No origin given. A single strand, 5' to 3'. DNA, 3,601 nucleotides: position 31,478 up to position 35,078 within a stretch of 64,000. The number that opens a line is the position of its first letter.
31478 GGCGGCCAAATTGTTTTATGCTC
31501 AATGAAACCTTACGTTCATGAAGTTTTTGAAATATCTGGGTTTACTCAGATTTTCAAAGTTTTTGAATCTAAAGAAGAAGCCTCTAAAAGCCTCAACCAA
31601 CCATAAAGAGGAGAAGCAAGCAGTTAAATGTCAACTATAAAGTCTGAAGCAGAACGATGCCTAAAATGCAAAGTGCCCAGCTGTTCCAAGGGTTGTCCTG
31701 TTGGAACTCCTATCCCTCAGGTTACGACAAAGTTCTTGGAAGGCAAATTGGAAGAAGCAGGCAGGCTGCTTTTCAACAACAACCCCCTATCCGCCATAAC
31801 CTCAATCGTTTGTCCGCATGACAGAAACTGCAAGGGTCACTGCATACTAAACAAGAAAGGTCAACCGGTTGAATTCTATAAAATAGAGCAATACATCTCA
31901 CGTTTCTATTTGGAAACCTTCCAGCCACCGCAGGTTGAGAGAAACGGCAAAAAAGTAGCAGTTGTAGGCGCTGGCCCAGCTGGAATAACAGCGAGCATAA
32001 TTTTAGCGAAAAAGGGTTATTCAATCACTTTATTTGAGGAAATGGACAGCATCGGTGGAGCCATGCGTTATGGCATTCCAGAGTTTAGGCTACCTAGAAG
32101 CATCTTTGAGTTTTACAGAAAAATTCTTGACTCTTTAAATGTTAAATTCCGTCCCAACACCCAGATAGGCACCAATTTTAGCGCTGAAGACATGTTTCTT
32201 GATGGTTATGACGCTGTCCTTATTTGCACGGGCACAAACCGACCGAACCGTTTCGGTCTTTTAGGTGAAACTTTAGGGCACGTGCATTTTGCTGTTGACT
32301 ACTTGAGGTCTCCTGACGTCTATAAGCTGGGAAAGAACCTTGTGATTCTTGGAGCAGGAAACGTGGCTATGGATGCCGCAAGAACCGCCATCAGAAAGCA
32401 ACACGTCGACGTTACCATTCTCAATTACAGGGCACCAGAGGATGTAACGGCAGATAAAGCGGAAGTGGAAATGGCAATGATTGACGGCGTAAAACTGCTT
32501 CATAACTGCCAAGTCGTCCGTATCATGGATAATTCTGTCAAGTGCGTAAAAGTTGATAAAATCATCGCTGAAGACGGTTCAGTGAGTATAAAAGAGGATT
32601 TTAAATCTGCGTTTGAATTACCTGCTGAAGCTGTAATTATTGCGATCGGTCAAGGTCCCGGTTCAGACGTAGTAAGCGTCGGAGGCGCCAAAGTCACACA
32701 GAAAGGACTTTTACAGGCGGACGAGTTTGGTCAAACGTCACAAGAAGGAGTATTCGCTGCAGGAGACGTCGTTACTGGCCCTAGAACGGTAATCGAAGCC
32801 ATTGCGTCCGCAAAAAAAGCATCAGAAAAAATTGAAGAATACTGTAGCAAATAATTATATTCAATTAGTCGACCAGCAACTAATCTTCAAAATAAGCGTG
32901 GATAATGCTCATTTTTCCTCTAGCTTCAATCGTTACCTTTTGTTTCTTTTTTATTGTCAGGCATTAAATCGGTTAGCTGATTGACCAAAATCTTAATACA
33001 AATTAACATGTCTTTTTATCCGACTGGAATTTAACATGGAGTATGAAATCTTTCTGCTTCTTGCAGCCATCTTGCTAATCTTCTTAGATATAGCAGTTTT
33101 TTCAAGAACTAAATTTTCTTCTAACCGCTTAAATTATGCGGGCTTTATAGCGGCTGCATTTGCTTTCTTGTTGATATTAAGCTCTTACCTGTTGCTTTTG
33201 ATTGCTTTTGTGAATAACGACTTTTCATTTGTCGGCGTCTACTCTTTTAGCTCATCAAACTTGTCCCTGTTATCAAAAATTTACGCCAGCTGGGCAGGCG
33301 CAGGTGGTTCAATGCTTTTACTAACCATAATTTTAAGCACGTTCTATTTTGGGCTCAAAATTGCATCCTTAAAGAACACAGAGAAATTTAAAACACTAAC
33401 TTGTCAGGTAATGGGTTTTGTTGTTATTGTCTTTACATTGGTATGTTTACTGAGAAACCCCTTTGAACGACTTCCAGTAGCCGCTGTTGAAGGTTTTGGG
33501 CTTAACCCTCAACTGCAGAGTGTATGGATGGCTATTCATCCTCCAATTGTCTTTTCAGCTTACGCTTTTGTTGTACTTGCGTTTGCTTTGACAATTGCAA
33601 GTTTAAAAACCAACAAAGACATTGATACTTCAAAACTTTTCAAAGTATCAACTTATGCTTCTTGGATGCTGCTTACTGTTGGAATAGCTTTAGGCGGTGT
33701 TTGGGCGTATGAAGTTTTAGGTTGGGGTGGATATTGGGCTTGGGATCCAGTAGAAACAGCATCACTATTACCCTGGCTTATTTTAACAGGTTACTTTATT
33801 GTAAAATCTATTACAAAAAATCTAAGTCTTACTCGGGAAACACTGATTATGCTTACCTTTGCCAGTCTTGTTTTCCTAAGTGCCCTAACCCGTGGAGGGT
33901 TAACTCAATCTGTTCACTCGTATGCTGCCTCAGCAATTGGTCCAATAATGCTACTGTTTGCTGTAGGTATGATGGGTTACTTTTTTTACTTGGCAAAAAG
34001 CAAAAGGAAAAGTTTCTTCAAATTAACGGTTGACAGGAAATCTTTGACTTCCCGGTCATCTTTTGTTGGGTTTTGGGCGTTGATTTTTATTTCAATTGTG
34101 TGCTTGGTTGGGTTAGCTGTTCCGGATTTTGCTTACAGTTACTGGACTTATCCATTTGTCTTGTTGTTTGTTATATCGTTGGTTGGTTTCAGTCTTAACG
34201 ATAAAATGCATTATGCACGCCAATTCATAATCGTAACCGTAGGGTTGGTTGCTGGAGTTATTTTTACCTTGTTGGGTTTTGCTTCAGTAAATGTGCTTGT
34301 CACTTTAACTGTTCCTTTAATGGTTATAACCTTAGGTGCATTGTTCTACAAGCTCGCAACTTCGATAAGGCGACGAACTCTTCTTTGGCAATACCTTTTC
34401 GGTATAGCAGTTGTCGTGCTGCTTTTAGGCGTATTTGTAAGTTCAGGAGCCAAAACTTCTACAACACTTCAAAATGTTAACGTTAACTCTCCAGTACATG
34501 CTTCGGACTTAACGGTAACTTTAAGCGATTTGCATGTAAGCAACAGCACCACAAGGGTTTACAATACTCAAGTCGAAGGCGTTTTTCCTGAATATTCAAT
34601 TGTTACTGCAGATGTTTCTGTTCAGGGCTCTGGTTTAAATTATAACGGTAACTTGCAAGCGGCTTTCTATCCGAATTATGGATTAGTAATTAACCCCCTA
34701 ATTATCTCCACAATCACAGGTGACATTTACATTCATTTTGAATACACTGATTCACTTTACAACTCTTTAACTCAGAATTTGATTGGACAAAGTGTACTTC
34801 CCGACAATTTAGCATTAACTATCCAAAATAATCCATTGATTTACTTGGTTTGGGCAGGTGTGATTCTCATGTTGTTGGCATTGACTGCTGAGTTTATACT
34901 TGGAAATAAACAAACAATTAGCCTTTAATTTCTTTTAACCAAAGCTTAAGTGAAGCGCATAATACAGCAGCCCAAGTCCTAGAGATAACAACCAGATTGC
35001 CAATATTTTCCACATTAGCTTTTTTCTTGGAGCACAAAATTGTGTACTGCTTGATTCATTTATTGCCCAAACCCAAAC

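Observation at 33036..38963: A cbb3-type (C-family) haem-copper oxidase operon plus CcmF in an archaeal genome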

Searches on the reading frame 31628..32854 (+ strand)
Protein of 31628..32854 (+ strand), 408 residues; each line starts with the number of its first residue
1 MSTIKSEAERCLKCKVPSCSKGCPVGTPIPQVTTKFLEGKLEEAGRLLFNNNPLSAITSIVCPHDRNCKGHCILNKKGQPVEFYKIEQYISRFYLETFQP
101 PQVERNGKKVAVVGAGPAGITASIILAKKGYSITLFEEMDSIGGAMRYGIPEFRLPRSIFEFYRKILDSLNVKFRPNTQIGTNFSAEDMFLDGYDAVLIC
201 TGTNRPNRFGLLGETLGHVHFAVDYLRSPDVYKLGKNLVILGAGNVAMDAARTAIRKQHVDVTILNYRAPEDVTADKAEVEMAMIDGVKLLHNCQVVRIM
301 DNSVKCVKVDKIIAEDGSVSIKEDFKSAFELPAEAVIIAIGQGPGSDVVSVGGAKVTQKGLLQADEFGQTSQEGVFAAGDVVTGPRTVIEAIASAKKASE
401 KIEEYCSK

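Call 3: search_protein_families(library=pfam, proteins=[window:31628-32854:+], max_evalue=0.01)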
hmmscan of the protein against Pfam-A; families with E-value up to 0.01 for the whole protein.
window:31628-32854:+ (408 aa): 18 families
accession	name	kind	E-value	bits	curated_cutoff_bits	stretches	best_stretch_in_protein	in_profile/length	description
PF07992.20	Pyr_redox_2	-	9.1e-41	140.6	26.1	2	108-395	1-291/291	Pyridine nucleotide-disulphide oxidoreductase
PF14691.11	Fer4_20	-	1.7e-25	89.5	25.8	1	4-93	17-107/113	Dihydroprymidine dehydrogenase domain II, 4Fe-4S cluster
PF13738.12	Pyr_redox_3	-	3.3e-12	46.7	30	1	196-379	127-305/305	Pyridine nucleotide-disulphide oxidoreductase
PF13450.12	NAD_binding_8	-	1e-08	35.8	21.9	1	112-147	1-36/68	NAD(P)-binding Rossmann-like domain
PF00070.33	Pyr_redox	-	2.8e-08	34.6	22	1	109-143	1-35/82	Pyridine nucleotide-disulphide oxidoreductase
PF01946.23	Thi4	-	3.1e-08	33.6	26.2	1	109-154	19-65/235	Thi4 family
PF12831.13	FAD_oxidored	-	2.9e-07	30.6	27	1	110-146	2-38/416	FAD dependent oxidoreductase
PF03486.20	HI0933_like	-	4e-06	26.9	50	1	109-143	2-36/244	HI0933-like protein Rossmann domain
PF01266.30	DAO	-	2.3e-05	24.5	27.9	1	109-145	1-38/353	FAD dependent oxidoreductase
PF00743.25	FMO-like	-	5.1e-05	22.4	22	0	108-148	2-42/532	Flavin-binding monooxygenase-like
PF00890.30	FAD_binding_2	-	5.4e-05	23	20.4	1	110-147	2-39/414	FAD binding domain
PF01134.28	GIDA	-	0.00015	21.4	22.1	1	109-143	1-36/391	Glucose inhibited division protein A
PF01494.25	FAD_binding_3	-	0.00029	20.6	22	1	109-140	3-34/349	FAD binding domain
PF13241.12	NAD_binding_7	-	0.0013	19.7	22.1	0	235-290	7-64/104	Putative NAD(P)-binding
PF01262.27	AlaDh_PNT_C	-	0.0017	18.3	23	0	238-274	31-66/214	Alanine dehydrogenase/PNT, C-terminal domain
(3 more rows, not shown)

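Call 4: search_protein_families(library=ncbifam, proteins=[window:31628-32854:+], max_evalue=0.01)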
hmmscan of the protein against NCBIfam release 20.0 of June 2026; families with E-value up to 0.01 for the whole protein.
window:31628-32854:+ (408 aa): 109 families (the best 25 are shown)
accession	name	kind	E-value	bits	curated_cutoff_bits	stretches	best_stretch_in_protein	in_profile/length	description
TIGR01316.1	gltA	equivalog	1.5e-89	300.9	471.75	1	4-405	21-448/449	NADPH-dependent glutamate synthase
NF009410.0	PRK12771.1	subfamily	1.2e-84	284.9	516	1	8-406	39-445/566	NAD(P)-binding protein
NF009414.0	PRK12778.1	equivalog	4.8e-82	276.4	1103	1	6-407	326-750/752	bifunctional dihydroorotate dehydrogenase B NAD binding subunit/NADPH-dependent glutamate synthase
NF009454.0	PRK12814.1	equivalog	4.3e-71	240.2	916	1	9-406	95-500/657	putative NADPH-dependent glutamate synthase small subunit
TIGR01318.1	gltD_gamma_fam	subfamily_domain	2.1e-70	237.6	482.95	1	4-405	35-464/467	glutamate synthase, small subunit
NF010590.0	PRK13984.1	equivalog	4.6e-68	229.8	946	1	6-407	187-607/611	putative oxidoreductase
TIGR03315.1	Se_ygfK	equivalog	1.6e-65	221.2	835.3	1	13-402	441-835/1012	putative selenate reductase subunit YgfK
NF009408.0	PRK12769.1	equivalog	1.7e-62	211.5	1003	1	3-405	219-650/659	formate-dependent uric acid utilization protein AegA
NF009413.0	PRK12775.1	equivalog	3.1e-60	204.1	1895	1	6-406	328-754/1006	putative trifunctional 2-polyprenylphenol hydroxylase/glutamate synthase subunit beta/ferritin domain-containing protein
TIGR01317.1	GOGAT_sm_gam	subfamily_domain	6.7e-57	193.4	447.7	2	4-267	37-315/485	glutamate synthase small subunit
NF009409.0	PRK12770.1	subfamily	3.1e-55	187.7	343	1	102-407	13-351/360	putative glutamate synthase subunit beta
NF009451.0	PRK12809.1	equivalog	9.1e-52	176.2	1154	1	6-401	205-629/639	formate-dependent uric acid utilization protein YgfT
NF009415.0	PRK12779.1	equivalog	2.6e-45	154.7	1519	1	20-402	211-622/944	putative bifunctional glutamate synthase subunit beta/2-polyprenylphenol hydroxylase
NF045663.1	diclust_near_Sec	equivalog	1.2e-37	129.4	530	2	5-205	6-201/759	pyridine nucleotide-disulfide oxidoreductase/dicluster-binding protein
NF045599.1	bili_reduct_long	exception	3.5e-21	75.1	750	1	106-343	380-600/641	bilirubin reductase, long form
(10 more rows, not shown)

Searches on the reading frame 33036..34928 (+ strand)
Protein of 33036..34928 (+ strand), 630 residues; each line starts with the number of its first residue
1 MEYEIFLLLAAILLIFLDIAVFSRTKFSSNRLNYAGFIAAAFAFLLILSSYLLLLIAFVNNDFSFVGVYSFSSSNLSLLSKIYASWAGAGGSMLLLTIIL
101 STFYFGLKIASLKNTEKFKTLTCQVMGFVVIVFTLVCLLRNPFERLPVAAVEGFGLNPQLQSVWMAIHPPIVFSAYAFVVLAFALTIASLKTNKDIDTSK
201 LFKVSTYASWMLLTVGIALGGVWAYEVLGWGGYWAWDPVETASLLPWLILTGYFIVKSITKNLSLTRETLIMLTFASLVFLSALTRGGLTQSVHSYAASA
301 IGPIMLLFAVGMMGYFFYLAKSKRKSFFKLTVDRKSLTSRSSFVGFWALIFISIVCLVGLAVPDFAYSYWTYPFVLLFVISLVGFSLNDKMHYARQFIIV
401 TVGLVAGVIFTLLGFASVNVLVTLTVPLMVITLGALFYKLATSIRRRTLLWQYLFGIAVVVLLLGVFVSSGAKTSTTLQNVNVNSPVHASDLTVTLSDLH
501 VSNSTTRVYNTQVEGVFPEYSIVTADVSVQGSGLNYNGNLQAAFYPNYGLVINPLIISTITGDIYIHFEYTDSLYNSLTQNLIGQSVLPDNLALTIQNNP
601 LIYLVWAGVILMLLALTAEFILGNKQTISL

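Call 3: search_protein_families(library=pfam, proteins=[window:33036-34928:+], max_evalue=0.01)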
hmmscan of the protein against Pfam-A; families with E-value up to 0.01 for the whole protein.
window:33036-34928:+ (630 aa): 1 family
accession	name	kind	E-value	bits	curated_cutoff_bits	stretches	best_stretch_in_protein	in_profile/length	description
PF01578.25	Cytochrom_C_asm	-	7.3e-30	104.6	29.9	1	88-281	3-199/212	Cytochrome C assembly protein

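Call 4: search_protein_families(library=ncbifam, proteins=[window:33036-34928:+], max_evalue=0.01)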
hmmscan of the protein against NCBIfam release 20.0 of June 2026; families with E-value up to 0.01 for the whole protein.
window:33036-34928:+ (630 aa): 5 families
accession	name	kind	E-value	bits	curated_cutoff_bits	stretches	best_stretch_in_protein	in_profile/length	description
TIGR00353.1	nrfE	subfamily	1.8e-51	175.7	569.05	1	51-358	2-313/578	heme lyase CcmF/NrfE family subunit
TIGR03145.1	cyt_nit_nrfE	subfamily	1.9e-50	172.2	927.3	1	7-615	10-625/631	heme lyase NrfEFG subunit NrfE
NF007691.0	PRK10369.1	subfamily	4.7e-43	147.8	394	1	8-351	13-360/573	heme lyase NrfEFG subunit NrfE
TIGR03144.1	cytochr_II_ccsB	equivalog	6e-14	52.4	187.6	2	207-297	165-252/252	c-type cytochrome biogenesis protein CcsB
TIGR01191.1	ccmC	subfamily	0.002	18.1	186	1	166-281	14-126/184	heme ABC transporter permease CcmC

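Call 29: search_solved_structures(query=window:33036-34925:+, show_alignments=1, max_evalue=0.001)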
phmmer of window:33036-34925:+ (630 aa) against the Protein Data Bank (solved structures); distinct sequences matched with E-value up to 0.001: 1.
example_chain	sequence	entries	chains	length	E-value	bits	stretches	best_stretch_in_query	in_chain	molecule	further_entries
6zmq_A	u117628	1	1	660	4.6e-36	128.1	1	14-352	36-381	Cytochrome C-type biogenesis protein ccmF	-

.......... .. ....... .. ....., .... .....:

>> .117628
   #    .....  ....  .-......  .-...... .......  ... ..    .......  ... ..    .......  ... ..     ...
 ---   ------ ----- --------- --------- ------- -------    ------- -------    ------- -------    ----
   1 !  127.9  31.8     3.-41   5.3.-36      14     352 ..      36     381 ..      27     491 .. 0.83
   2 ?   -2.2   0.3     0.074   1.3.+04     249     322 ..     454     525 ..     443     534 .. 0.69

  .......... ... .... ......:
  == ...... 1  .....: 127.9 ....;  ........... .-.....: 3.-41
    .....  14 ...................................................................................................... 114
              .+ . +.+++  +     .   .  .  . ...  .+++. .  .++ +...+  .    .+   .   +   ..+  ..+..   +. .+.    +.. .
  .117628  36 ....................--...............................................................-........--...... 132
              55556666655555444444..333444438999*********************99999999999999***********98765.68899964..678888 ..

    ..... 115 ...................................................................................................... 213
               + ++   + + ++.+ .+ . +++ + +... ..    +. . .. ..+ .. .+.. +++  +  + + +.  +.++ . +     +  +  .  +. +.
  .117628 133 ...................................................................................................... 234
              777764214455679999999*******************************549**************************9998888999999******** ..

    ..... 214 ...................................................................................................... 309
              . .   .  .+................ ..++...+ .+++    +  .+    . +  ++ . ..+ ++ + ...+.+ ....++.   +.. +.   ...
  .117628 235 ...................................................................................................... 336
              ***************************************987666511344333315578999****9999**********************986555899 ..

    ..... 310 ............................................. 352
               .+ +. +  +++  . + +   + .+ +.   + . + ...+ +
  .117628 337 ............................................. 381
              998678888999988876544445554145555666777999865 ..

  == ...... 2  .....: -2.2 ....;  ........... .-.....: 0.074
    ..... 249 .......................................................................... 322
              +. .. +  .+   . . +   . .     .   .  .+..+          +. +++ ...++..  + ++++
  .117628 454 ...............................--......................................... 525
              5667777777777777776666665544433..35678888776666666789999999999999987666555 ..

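Call 85: find_homologous_proteins(query=window:33036-34925:+, max_evalue=0.00001)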
Query window:33036-34925:+ (630 aa): 7443 proteins with E <= 0.00001 among 8000 candidates; the best 120 are listed.
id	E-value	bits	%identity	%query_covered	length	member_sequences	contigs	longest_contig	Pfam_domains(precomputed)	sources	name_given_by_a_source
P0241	0.0e+0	1339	100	100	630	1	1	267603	PF01578.26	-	-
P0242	0.0e+0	1210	91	100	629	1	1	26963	PF01578.26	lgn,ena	-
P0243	2.3e-261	887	65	99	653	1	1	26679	PF01578.26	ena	-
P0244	1.3e-260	885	65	98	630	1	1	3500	PF01578.26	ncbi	-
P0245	1.6e-260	884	64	98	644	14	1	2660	PF01578.26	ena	-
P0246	1.7e-260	884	65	98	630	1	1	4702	PF01578.26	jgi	jgi:cytochrome c biogenesis factor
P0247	4.3e-260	883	65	98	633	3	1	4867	PF01578.26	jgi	jgi:cytochrome c biogenesis factor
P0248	1.9e-259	881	64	98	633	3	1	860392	PF01578.26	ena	-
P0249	1.9e-259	881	64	98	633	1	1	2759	PF01578.26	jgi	jgi:cytochrome c-type biogenesis protein CcmF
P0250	3.2e-259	880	64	98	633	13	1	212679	PF01578.26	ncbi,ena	-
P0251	1.2e-258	878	64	98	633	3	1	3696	PF01578.26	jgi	-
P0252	9.5e-258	875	69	93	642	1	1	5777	PF01578.26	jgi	jgi:cytochrome c biogenesis factor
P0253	5.9e-256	869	65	98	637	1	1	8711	PF01578.26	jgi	jgi:cytochrome c biogenesis factor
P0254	9.9e-255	865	62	98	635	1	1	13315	PF01578.26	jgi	jgi:cytochrome c biogenesis factor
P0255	6.1e-252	856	63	100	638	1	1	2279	PF01578.26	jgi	jgi:c-type cytochrome biogenesis protein CcmF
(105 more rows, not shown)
